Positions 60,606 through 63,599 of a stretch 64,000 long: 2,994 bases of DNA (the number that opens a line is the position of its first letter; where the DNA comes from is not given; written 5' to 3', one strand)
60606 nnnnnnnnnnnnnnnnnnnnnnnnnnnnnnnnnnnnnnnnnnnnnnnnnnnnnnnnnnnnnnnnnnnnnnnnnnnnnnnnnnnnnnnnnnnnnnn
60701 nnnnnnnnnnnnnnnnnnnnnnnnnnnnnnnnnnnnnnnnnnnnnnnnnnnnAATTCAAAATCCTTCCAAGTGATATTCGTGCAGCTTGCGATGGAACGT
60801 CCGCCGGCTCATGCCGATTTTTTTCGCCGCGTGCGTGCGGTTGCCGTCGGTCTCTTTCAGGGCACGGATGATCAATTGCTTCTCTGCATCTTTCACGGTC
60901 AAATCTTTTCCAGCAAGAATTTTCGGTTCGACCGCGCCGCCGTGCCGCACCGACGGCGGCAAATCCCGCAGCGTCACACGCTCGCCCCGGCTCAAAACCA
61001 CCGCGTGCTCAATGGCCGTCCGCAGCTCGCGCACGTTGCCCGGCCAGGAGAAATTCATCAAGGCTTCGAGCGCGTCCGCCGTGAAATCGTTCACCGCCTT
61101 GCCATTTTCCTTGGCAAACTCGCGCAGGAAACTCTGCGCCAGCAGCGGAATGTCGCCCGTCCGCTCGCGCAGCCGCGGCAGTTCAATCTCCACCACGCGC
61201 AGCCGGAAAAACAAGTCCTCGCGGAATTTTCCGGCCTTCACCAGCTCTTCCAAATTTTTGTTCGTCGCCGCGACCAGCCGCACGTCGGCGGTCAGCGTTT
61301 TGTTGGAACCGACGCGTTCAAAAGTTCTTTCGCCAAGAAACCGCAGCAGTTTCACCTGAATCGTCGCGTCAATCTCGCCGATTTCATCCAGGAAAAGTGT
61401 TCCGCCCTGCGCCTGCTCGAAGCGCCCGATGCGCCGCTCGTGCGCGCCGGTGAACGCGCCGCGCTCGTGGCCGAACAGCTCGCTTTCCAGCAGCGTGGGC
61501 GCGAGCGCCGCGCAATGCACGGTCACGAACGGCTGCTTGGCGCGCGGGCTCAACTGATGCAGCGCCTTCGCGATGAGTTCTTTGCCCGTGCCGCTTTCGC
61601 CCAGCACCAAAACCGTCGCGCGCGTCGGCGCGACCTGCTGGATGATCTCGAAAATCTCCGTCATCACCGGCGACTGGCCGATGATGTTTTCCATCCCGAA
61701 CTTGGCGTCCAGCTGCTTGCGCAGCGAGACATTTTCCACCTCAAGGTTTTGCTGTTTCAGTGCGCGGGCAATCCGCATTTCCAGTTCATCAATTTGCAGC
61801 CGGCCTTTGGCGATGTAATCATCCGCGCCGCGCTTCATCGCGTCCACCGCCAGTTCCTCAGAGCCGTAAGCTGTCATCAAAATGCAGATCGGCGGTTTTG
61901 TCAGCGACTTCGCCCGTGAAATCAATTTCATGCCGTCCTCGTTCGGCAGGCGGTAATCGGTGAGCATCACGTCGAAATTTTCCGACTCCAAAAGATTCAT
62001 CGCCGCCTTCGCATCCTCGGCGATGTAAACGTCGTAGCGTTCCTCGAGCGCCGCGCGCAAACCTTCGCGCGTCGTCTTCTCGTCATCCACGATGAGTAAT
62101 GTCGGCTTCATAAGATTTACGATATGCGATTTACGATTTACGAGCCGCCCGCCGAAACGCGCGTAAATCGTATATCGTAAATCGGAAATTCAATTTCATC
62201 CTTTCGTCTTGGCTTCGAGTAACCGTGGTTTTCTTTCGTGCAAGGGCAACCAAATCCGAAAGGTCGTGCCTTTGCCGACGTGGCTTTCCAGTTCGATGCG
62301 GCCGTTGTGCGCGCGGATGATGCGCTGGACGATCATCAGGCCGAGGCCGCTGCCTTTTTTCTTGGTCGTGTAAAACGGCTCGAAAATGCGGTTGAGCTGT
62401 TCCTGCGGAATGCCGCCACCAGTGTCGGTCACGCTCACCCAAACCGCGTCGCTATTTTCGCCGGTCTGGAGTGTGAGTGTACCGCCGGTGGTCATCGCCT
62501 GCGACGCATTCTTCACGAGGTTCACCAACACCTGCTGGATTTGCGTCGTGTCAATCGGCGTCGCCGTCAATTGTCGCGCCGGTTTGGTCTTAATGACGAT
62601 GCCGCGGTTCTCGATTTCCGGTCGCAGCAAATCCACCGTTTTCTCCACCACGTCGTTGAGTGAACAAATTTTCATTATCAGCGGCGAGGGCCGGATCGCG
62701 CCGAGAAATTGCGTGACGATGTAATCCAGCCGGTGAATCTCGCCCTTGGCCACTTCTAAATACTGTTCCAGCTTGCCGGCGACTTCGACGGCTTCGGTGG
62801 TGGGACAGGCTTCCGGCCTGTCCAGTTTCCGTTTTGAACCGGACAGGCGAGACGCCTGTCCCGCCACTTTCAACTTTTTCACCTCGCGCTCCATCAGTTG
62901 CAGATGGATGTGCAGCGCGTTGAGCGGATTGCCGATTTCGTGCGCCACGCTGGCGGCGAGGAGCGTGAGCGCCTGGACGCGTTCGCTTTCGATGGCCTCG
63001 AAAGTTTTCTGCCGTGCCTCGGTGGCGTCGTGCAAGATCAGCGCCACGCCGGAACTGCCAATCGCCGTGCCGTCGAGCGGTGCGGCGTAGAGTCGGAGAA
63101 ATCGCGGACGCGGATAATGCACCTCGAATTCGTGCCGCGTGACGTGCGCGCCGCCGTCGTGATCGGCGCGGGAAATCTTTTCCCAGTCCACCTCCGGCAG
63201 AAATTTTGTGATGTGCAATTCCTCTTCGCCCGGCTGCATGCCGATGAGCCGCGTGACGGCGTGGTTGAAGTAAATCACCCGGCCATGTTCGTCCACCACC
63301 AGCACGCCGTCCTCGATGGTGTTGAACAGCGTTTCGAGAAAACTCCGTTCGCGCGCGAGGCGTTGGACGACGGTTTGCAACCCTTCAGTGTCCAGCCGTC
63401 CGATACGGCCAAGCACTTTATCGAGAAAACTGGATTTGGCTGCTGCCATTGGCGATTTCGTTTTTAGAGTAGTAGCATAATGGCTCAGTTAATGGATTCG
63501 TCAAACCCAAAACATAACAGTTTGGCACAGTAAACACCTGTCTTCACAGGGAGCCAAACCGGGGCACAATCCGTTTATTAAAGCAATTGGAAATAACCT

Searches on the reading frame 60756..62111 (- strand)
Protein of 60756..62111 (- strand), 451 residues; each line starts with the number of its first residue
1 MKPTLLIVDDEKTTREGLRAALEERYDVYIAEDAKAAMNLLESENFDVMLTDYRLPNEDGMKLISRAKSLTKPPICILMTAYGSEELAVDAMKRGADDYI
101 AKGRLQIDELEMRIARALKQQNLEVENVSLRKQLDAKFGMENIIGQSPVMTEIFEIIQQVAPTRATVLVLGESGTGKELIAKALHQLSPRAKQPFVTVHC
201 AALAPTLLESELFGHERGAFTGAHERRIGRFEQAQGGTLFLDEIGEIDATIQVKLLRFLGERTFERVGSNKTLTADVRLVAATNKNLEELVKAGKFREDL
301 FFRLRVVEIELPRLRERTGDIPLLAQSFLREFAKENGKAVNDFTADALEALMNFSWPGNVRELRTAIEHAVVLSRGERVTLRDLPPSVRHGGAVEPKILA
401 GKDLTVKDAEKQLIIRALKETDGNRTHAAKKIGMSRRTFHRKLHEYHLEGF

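Call 83: search_protein_families(library=pfam, proteins=[window:60756-62111:-])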
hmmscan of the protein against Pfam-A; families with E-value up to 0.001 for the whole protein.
window:60756-62111:- (451 aa): 12 families
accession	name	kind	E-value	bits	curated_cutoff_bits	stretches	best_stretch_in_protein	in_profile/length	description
PF00158.32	Sigma54_activat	-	1.9e-71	239.6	20.2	1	143-310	1-168/168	Sigma-54 interaction domain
PF25601.1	AAA_lid_14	-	2.3e-27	95.1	27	1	315-393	1-79/87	AAA+ ATPase lid domain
PF14532.12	Sigma54_activ_2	-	1.6e-24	87.1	25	1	144-314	1-138/138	Sigma-54 interaction domain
PF00072.30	Response_reg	-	6.3e-23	81.5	30.2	1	6-110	2-106/111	Response regulator receiver domain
PF02954.25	HTH_8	-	7.4e-15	54.8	22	1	406-446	2-42/42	Bacterial regulatory protein, Fis family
PF01078.27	Mg_chelatase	-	3e-07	30.5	20.3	1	161-285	19-158/207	Magnesium chelatase, subunit ChlI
PF07728.20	AAA_5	-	4e-07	30.6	22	1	167-286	2-124/139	AAA domain (dynein-related subfamily)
PF00004.35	AAA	-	6.5e-05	23.8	21.2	1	167-293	1-117/131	ATPase family associated with various cellular activities (AAA)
PF13551.12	HTH_29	-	8.4e-05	23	28.1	0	413-450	3-40/64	Winged helix-turn helix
PF07724.20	AAA_2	-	0.00019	22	27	1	165-293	4-133/166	AAA domain (Cdc48 subfamily)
PF18024.7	HTH_50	-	0.00019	21.5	27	1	406-448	8-49/50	Helix-turn-helix domain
PF20030.5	bpMoxR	-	0.00032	20.3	27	0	239-288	101-149/205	MoxR domain in the MoxR-vWA-beta-propeller ternary systems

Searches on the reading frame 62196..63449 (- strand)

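Call 37: search_protein_families(library=pfam, proteins=[window:62196-63449:-])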
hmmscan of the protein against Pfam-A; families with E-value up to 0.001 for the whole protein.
window:62196-63449:- (417 aa): 6 families
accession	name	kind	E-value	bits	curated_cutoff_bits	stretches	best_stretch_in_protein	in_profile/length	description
PF02518.31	HATPase_c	-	6.2e-30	104.3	26.4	1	300-404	2-110/111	Histidine kinase-, DNA gyrase B-, and HSP90-like ATPase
PF13426.13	PAS_9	-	9.6e-08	32.7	27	1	47-144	2-103/103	PAS domain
PF08448.16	PAS_4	-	1.6e-07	32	23.1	1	42-147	1-110/110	PAS fold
PF00512.31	HisKA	-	4.6e-07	30.2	26.9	1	161-192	2-31/66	His Kinase A (phospho-acceptor) domain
PF13188.13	PAS_8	-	6.7e-07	29.4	21.8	1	37-73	2-40/65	PAS domain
PF00989.32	PAS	-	1.7e-06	28.4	22.6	1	37-76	2-40/113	PAS fold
